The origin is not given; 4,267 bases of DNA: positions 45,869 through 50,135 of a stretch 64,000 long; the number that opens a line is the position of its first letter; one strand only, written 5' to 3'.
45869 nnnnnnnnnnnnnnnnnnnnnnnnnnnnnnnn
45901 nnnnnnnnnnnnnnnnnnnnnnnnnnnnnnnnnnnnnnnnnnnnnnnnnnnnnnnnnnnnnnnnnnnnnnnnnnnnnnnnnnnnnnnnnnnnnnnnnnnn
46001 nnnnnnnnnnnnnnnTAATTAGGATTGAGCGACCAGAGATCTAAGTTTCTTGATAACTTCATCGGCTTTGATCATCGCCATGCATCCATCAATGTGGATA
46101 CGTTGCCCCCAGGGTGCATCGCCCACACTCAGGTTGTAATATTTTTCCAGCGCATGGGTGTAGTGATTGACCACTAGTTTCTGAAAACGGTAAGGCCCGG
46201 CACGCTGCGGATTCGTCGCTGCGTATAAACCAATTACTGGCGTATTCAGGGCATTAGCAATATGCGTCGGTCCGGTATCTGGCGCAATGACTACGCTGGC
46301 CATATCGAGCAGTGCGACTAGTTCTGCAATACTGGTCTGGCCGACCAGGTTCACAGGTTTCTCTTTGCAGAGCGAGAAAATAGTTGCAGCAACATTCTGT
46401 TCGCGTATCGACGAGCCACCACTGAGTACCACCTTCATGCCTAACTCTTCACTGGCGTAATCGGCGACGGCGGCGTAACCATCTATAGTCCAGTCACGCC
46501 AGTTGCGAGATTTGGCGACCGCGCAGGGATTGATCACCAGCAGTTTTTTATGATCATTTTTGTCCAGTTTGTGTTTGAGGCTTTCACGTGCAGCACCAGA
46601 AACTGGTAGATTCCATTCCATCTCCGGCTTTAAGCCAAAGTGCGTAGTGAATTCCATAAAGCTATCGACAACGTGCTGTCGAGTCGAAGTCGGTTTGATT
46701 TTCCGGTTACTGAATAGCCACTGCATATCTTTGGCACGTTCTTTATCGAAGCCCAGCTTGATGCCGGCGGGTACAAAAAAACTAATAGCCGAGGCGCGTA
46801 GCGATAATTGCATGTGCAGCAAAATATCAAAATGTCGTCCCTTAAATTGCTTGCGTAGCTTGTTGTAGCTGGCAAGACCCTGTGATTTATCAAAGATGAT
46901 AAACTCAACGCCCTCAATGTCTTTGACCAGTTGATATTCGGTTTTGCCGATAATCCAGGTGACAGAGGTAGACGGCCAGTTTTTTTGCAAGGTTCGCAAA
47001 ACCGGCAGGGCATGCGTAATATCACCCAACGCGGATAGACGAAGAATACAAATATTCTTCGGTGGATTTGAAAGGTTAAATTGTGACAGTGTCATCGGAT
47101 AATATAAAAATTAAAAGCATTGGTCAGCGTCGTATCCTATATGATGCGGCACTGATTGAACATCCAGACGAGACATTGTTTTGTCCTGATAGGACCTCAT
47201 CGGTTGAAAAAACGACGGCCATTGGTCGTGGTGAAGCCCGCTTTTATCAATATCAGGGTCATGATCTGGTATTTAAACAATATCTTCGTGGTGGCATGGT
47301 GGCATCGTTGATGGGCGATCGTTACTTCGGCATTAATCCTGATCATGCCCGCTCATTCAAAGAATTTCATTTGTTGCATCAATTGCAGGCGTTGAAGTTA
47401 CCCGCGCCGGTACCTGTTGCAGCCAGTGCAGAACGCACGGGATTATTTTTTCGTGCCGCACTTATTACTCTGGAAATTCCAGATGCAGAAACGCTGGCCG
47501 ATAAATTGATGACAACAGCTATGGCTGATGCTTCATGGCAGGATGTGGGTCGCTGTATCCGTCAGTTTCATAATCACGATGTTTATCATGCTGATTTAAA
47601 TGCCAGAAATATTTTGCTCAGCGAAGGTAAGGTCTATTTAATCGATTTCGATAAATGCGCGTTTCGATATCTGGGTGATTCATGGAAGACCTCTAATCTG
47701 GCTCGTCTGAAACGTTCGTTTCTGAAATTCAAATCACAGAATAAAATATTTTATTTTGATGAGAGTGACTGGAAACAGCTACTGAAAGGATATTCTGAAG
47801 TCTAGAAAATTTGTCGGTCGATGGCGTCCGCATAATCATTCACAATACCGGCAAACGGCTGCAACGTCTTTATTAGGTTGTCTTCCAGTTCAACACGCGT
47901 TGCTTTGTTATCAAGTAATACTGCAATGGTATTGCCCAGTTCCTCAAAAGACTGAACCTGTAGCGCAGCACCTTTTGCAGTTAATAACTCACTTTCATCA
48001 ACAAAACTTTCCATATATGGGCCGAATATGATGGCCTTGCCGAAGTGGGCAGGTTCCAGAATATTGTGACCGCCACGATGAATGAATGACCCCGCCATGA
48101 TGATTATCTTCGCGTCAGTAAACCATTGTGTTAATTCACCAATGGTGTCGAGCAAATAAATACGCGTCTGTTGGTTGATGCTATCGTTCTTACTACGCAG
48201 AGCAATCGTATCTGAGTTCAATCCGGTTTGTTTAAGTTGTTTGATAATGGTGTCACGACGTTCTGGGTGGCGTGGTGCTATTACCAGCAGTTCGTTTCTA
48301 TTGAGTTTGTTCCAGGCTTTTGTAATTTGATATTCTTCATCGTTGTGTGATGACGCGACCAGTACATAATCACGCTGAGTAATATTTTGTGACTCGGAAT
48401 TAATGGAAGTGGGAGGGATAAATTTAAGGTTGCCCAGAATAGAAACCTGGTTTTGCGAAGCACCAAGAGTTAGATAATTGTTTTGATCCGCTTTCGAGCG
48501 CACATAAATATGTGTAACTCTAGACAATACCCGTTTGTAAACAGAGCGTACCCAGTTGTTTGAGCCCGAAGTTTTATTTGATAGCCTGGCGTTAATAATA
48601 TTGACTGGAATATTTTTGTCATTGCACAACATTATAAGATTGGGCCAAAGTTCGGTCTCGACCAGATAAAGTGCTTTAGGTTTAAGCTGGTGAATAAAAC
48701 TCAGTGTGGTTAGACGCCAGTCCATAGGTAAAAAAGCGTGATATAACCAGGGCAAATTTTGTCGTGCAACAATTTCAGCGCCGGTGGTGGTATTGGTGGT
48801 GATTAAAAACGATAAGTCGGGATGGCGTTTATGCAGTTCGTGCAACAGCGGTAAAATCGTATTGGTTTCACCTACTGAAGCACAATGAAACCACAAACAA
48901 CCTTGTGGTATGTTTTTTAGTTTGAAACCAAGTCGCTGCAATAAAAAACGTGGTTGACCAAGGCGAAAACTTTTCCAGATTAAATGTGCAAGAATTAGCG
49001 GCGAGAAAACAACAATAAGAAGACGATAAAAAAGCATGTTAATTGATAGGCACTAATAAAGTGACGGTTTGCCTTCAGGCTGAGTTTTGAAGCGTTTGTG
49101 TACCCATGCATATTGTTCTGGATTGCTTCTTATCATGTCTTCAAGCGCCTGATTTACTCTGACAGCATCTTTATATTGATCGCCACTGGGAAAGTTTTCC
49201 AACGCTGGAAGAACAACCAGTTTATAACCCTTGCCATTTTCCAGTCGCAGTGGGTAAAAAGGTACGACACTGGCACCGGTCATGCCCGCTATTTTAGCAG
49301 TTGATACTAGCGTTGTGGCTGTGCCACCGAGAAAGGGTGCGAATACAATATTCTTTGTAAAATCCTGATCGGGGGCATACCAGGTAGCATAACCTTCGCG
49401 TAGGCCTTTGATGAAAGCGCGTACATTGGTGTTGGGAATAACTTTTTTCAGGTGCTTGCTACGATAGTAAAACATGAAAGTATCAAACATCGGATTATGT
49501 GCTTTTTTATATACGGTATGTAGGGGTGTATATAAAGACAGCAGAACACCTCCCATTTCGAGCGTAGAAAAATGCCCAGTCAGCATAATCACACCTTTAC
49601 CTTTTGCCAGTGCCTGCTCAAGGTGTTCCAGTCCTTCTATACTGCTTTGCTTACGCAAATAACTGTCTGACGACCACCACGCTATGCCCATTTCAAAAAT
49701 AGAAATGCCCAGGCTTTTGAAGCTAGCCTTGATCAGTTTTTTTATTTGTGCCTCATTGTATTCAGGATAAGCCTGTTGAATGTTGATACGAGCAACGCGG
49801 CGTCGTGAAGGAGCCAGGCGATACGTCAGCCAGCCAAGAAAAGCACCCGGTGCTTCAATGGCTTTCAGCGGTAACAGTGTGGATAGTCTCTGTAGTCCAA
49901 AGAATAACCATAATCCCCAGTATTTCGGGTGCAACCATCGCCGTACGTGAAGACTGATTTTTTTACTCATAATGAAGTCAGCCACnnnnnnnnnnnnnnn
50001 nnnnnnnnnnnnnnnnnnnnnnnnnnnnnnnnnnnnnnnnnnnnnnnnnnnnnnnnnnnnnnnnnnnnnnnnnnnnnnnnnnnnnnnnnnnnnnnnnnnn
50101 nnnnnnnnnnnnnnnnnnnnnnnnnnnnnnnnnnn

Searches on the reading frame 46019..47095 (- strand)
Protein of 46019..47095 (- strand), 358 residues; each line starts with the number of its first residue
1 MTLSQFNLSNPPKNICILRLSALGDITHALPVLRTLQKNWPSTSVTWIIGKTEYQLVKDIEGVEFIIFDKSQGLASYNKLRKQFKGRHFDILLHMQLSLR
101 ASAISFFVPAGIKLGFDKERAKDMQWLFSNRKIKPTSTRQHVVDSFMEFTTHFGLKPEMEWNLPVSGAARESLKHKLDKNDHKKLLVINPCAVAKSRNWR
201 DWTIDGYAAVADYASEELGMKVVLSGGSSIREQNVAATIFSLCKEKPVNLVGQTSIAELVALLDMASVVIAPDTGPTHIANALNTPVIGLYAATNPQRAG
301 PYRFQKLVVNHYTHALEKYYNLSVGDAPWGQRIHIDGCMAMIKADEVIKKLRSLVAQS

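Call 3: search_protein_families(library=pfam, proteins=[window:46019-47095:-], max_evalue=0.01)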
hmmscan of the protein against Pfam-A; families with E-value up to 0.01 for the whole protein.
window:46019-47095:- (358 aa): 1 family
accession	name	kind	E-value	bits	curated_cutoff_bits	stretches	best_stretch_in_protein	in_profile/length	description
PF01075.23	Glyco_transf_9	-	2.1e-50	171.8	22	1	79-310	3-228/247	Glycosyltransferase family 9 (heptosyltransferase)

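Call 4: search_protein_families(library=ncbifam, proteins=[window:46019-47095:-], max_evalue=0.01)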
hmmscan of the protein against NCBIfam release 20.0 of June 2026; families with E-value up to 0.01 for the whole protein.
window:46019-47095:- (358 aa): 6 families
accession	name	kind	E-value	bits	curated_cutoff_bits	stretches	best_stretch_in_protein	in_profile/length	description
TIGR02193.1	heptsyl_trn_I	equivalog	4.7e-33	114.8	185.3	1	14-309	1-299/320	lipopolysaccharide heptosyltransferase I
NF007742.0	PRK10422.1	equivalog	7.7e-30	103.9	467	1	10-300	3-297/352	lipopolysaccharide core heptosyltransferase RfaQ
TIGR02201.1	heptsyl_trn_III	equivalog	1.3e-29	103.4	170.2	1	15-309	2-304/344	putative lipopolysaccharide heptosyltransferase III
TIGR02195.1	heptsyl_trn_II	equivalog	1.1e-27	97.1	134.6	1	17-355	4-338/339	lipopolysaccharide heptosyltransferase II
NF008204.0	PRK10964.1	equivalog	1.9e-18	66.7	437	1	14-318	2-306/322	lipopolysaccharide heptosyltransferase RfaC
NF008162.0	PRK10916.1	equivalog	1.2e-13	50.9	569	1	16-356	4-344/348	ADP-heptose--LPS heptosyltransferase RfaF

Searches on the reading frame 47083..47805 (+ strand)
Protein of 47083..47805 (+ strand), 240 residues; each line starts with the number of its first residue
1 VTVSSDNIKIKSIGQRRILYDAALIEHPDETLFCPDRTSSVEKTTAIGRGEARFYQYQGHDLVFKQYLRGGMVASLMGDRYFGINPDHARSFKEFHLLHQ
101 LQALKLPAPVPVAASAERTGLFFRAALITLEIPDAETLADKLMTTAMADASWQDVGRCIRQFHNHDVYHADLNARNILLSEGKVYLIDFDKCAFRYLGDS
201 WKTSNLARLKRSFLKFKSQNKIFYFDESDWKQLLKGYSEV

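Call 3: search_protein_families(library=pfam, proteins=[window:47083-47805:+], max_evalue=0.01)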
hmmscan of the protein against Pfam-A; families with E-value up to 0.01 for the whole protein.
window:47083-47805:+ (240 aa): 5 families
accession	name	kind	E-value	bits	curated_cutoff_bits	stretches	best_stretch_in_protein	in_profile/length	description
PF06293.20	Kdo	-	5.4e-44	150.5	21.3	1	48-237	16-207/207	Lipopolysaccharide kinase (Kdo/WaaP) family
PF01163.29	RIO1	-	1.7e-07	31.5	22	1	93-189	57-148/187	RIO domain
PF19974.5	TCAD9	-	3.1e-07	30.4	40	1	167-194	299-326/429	Ternary complex associated domain 9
PF01636.29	APH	-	4.6e-07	30.3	23.2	0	89-166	35-111/239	Phosphotransferase enzyme family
PF00069.31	Pkinase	-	8.4e-06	25.8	31.7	1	127-193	74-146/263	Protein kinase domain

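Call 4: search_protein_families(library=ncbifam, proteins=[window:47083-47805:+], max_evalue=0.01)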
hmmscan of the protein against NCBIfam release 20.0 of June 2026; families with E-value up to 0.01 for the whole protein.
window:47083-47805:+ (240 aa): 12 families
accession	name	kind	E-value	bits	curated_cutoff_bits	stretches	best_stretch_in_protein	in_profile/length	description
NF002475.0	PRK01723.1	equivalog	5.5e-72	241.7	142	1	9-239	4-237/241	3-deoxy-D-manno-octulosonic acid kinase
TIGR03724.2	arch_bud32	equivalog_domain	1.1e-11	44.6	125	1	89-193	38-132/193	KEOPS complex kinase/ATPase Bud32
NF011464.0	PRK14879.1-7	equivalog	1.3e-09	38.2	246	1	124-240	79-191/221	Kae1-associated kinase Bud32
NF011461.0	PRK14879.1-2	equivalog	3.3e-09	36.9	372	1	88-192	47-146/225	Kae1-associated kinase Bud32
NF007174.0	PRK09605.1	equivalog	1.6e-08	33.5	447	1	89-213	381-493/535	bifunctional N(6)-L-threonylcarbamoyladenine synthase/serine/threonine protein kinase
NF011462.0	PRK14879.1-3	equivalog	7.8e-07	29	174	1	137-190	73-126/192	Kae1-associated kinase Bud32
NF038151.1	lanthi_synth_III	equivalog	1.3e-06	27.1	575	1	147-192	337-383/833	class III lanthionine synthetase LanKC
NF011463.0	PRK14879.1-4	equivalog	4.3e-06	26.3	188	1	88-194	62-162/237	Kae1-associated kinase Bud32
NF047741.1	antiphage_MADS6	equivalog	6.2e-05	21.7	460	1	134-195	281-349/612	methylation-associated defense system protein kinase MAD6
TIGR02906.1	spore_CotS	subfamily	6.6e-05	22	172.7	1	165-194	187-217/314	CotS family spore coat protein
NF041310.1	Prot_Kin_Rio1_Halo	equivalog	0.00075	19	480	1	91-192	143-238/273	serine/threonine-protein kinase Rio1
NF011460.0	PRK14879.1-1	equivalog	0.00083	18.6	199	1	127-190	87-155/232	Kae1-associated kinase Bud32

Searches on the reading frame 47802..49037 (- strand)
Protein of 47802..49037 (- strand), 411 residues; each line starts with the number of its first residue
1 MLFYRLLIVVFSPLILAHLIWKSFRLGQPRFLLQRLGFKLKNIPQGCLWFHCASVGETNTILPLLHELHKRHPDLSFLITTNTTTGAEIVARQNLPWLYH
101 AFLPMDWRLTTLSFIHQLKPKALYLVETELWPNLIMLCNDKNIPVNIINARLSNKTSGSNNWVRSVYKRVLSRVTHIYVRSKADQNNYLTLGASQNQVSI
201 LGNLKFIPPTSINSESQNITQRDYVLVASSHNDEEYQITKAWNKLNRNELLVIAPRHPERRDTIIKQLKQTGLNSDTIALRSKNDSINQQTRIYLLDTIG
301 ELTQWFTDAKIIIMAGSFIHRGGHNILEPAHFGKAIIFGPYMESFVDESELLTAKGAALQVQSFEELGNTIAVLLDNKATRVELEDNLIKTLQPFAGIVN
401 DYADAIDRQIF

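Call 3: search_protein_families(library=pfam, proteins=[window:47802-49037:-], max_evalue=0.01)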
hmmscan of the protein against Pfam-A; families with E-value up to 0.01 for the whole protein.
window:47802-49037:- (411 aa): 1 family
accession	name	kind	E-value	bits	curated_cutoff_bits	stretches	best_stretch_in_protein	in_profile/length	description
PF04413.22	Glycos_transf_N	-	6.7e-52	176.1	23.9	1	34-206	5-177/179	3-Deoxy-D-manno-octulosonic-acid transferase (kdotransferase)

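Call 4: search_protein_families(library=ncbifam, proteins=[window:47802-49037:-], max_evalue=0.01)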
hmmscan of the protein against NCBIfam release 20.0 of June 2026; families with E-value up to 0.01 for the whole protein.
window:47802-49037:- (411 aa): 6 families
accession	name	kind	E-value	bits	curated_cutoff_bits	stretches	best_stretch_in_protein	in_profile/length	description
NF004388.0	PRK05749.1-4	equivalog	8.2e-90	301.3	438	1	2-407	5-418/425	lipid IV(A) 3-deoxy-D-manno-octulosonic acid transferase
NF004389.0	PRK05749.1-5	equivalog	1.2e-74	251.7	363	1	1-392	2-394/402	lipid IV(A) 3-deoxy-D-manno-octulosonic acid transferase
NF004386.0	PRK05749.1-2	equivalog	4.1e-71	240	524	1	3-387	5-404/433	lipid IV(A) 3-deoxy-D-manno-octulosonic acid transferase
NF004387.0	PRK05749.1-3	equivalog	2.7e-65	220.9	617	1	3-401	12-414/440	lipid IV(A) 3-deoxy-D-manno-octulosonic acid transferase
NF004385.0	PRK05749.1-1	equivalog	2.7e-63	214.1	590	1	3-392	5-402/425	lipid IV(A) 3-deoxy-D-manno-octulosonic acid transferase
NF045844.1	BC85_0335_fam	subfamily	0.00063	19.4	65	1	182-283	104-209/215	BC85_0335 family putative methyltransferase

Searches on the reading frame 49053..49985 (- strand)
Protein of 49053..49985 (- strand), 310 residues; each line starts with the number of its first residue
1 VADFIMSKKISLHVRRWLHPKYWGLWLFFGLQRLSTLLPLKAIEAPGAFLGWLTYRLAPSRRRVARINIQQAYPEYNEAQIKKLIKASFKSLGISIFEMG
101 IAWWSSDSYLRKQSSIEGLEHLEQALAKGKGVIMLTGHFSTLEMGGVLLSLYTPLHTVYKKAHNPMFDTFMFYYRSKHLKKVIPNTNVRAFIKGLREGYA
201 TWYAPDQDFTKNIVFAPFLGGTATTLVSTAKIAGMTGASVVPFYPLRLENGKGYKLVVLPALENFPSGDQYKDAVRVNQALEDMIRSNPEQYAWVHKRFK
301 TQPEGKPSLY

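Call 26: search_protein_families(library=pfam, proteins=[window:49053-49985:-], max_evalue=0.001)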
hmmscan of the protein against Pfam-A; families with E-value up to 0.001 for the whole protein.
window:49053-49985:- (310 aa): 1 family
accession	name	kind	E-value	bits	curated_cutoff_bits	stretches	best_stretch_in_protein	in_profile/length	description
PF03279.18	Lip_A_acyltrans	-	8.3e-73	245.6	22.3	1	16-301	7-295/295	Bacterial lipid A biosynthesis acyltransferase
